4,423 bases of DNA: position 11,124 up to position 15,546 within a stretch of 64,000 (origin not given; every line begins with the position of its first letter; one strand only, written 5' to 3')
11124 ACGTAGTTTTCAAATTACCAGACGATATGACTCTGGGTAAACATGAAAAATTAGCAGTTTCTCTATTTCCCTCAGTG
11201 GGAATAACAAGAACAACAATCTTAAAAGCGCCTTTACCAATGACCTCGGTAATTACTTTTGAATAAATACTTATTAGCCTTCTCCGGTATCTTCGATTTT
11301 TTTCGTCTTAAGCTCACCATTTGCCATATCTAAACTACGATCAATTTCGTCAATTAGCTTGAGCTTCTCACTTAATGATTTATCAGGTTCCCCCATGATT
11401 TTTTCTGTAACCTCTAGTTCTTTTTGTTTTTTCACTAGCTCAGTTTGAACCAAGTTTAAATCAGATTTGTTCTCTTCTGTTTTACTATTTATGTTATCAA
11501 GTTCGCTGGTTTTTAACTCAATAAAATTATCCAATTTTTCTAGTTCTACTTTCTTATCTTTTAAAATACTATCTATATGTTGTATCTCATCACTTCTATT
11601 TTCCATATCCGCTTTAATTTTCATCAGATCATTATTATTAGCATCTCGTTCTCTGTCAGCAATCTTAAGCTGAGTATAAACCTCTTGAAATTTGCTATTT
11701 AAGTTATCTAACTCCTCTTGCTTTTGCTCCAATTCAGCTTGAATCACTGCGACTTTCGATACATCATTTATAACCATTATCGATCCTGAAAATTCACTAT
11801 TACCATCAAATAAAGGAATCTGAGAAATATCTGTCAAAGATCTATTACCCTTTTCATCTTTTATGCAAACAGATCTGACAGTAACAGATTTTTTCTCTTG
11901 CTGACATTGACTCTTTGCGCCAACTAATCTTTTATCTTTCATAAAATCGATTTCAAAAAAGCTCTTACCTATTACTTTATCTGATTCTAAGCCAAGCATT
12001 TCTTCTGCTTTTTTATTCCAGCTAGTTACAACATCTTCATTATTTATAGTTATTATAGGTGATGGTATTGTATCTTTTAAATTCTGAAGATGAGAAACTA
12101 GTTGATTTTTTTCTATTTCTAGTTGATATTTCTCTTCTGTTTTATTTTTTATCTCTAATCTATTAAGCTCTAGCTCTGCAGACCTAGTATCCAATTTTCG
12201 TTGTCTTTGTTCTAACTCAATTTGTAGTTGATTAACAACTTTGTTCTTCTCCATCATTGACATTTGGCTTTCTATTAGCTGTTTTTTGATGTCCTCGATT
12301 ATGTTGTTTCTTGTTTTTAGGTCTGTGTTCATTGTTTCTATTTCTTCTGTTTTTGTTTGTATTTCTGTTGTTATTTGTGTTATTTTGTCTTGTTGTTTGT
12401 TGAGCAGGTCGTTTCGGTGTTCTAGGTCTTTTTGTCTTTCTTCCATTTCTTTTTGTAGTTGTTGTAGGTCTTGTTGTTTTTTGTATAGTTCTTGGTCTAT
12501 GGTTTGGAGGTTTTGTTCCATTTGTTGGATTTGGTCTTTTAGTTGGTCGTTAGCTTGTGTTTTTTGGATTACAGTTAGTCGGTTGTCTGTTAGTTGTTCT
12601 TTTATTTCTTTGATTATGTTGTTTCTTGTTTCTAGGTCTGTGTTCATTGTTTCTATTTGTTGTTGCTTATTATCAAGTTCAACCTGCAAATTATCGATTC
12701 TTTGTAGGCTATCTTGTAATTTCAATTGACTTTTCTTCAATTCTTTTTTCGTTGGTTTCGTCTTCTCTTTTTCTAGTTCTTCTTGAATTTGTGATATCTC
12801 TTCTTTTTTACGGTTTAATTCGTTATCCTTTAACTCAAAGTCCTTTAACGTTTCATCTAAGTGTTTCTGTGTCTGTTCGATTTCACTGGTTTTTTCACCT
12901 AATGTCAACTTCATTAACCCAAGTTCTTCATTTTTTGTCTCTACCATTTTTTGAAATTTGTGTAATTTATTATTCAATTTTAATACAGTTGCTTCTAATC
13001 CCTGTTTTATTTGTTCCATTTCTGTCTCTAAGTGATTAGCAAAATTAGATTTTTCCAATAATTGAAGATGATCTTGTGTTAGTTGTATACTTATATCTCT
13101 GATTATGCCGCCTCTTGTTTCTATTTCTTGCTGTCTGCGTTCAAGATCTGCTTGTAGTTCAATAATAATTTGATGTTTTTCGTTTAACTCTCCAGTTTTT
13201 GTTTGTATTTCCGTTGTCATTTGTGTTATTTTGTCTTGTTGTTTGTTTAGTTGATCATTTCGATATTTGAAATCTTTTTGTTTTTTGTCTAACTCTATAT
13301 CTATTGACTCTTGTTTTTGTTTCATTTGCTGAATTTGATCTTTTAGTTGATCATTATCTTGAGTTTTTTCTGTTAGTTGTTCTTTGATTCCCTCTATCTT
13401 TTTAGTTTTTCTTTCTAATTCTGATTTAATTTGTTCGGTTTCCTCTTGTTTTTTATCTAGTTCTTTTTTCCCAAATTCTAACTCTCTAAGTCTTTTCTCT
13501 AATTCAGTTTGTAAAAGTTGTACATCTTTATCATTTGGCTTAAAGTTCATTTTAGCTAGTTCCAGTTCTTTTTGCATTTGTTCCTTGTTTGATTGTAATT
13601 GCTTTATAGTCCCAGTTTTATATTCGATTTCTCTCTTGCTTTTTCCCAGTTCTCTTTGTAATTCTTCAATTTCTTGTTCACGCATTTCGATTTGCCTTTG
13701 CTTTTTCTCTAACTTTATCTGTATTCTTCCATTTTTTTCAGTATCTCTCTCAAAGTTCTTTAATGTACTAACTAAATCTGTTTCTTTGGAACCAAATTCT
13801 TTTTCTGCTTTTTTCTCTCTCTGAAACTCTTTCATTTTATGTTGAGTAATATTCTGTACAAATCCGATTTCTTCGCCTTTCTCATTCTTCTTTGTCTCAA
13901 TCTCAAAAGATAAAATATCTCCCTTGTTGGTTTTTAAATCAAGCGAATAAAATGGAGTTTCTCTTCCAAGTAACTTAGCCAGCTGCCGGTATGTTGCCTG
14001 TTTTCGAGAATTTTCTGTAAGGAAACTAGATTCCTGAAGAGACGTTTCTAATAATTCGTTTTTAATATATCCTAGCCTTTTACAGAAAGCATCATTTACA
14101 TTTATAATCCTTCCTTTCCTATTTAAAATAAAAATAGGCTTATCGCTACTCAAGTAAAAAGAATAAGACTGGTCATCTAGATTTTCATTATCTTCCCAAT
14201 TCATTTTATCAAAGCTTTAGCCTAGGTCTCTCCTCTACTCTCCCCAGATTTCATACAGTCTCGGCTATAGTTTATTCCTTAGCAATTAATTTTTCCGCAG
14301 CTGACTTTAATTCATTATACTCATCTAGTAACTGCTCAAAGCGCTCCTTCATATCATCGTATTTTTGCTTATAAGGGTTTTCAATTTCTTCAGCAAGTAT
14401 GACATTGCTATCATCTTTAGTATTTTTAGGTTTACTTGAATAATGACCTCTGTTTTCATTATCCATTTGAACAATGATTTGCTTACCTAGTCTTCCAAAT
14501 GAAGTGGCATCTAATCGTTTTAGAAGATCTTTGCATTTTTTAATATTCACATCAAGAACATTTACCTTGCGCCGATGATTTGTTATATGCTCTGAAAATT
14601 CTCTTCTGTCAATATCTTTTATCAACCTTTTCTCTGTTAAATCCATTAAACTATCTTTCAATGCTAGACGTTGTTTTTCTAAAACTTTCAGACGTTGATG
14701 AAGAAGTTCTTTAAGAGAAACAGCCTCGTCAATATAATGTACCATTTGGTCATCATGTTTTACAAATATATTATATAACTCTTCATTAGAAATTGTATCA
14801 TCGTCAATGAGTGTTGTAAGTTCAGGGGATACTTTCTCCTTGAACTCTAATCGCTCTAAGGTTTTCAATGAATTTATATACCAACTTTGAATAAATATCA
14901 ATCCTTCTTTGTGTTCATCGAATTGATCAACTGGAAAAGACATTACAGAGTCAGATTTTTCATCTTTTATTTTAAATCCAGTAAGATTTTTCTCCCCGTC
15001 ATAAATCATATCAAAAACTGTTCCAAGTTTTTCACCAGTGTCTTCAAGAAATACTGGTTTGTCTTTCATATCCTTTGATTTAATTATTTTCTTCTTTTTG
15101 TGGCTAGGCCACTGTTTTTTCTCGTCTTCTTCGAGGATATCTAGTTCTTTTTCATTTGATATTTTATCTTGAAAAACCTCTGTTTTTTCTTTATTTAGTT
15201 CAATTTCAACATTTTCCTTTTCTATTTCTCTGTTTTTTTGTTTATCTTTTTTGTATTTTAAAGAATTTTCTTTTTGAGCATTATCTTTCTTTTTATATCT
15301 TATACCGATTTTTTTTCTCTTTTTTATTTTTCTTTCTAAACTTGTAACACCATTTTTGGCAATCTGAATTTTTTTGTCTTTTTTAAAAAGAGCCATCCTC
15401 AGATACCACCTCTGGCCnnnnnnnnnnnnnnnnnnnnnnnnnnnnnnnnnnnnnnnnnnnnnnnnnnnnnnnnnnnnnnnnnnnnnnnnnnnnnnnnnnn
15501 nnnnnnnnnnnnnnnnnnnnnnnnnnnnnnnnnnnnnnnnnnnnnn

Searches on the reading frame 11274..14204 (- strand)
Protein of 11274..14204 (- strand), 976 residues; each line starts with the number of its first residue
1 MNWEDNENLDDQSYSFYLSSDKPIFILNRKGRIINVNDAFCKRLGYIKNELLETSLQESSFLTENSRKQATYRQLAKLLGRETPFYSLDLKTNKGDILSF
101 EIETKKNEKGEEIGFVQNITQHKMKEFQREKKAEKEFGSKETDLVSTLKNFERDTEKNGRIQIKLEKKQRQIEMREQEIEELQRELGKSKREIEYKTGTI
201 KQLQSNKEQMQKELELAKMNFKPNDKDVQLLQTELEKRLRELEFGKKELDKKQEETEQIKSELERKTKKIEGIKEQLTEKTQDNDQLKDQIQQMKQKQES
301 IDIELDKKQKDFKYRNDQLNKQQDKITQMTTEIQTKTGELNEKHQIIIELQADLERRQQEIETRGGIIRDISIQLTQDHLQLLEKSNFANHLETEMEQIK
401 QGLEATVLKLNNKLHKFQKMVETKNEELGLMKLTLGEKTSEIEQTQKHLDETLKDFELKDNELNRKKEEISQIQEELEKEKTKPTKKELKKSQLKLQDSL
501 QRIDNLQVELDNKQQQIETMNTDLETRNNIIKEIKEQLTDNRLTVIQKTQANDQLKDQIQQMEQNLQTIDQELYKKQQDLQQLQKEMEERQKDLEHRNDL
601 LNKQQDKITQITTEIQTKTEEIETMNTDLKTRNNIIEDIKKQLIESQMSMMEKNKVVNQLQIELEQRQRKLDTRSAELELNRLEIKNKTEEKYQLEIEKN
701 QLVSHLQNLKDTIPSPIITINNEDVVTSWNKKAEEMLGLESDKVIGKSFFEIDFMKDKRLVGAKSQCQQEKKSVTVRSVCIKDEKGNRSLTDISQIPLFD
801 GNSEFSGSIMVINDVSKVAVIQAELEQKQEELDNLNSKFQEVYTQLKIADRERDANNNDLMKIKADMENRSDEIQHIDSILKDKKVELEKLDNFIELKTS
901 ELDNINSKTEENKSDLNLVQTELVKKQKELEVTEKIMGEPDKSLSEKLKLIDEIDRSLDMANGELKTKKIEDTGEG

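Call 79: search_protein_families(library=pfam, proteins=[window:11274-14204:-], max_evalue=0.01)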
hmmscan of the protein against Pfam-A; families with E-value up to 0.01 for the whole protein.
window:11274-14204:- (976 aa): 8 families
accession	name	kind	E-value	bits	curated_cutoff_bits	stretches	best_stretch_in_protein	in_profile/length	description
PF00989.32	PAS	-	1.5e-17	64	22.6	2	705-815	2-113/113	PAS fold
PF13188.13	PAS_8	-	3.4e-12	46.2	21.8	2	711-748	8-46/65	PAS domain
PF13426.13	PAS_9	-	1.3e-11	45.1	27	2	23-120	3-102/103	PAS domain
PF08448.16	PAS_4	-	4e-09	37.1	23.1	1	711-758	2-47/110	PAS fold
PF06818.20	Fez1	-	0.0015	19.5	34.4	0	407-524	33-159/199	Fez1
PF13863.11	DUF4200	-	0.0035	18.1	29.7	1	437-540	3-105/119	Domain of unknown function (DUF4200)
PF25443.1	ANG-1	-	0.0063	17.1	28.5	1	234-298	32-97/105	ANG-1-like domain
PF24820.1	Diguanyl_cycl_sensor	-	0.0068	16.8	28.1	0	713-749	5-41/109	Diguanylate cyclase-like sensor domain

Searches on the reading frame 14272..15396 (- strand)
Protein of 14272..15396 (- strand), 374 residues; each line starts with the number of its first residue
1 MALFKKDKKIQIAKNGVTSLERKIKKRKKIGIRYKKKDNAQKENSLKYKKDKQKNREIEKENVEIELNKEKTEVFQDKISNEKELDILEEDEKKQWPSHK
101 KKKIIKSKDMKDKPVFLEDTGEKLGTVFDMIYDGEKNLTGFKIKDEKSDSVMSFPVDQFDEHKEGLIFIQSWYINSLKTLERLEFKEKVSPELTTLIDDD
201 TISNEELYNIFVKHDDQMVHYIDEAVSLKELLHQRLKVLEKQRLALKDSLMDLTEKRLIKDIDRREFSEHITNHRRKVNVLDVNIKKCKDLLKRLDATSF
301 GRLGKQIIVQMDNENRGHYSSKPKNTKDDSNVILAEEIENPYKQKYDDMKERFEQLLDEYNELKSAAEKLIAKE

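Call 7: search_protein_families(library=pfam, proteins=[window:14272-15396:-], max_evalue=0.01)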
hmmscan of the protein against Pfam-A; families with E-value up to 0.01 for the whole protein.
window:14272-15396:- (374 aa): 1 family
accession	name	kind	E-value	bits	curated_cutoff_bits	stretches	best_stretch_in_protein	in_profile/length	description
PF05239.21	PRC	-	0.00014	22.2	21.2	1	105-148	4-47/78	PRC-barrel domain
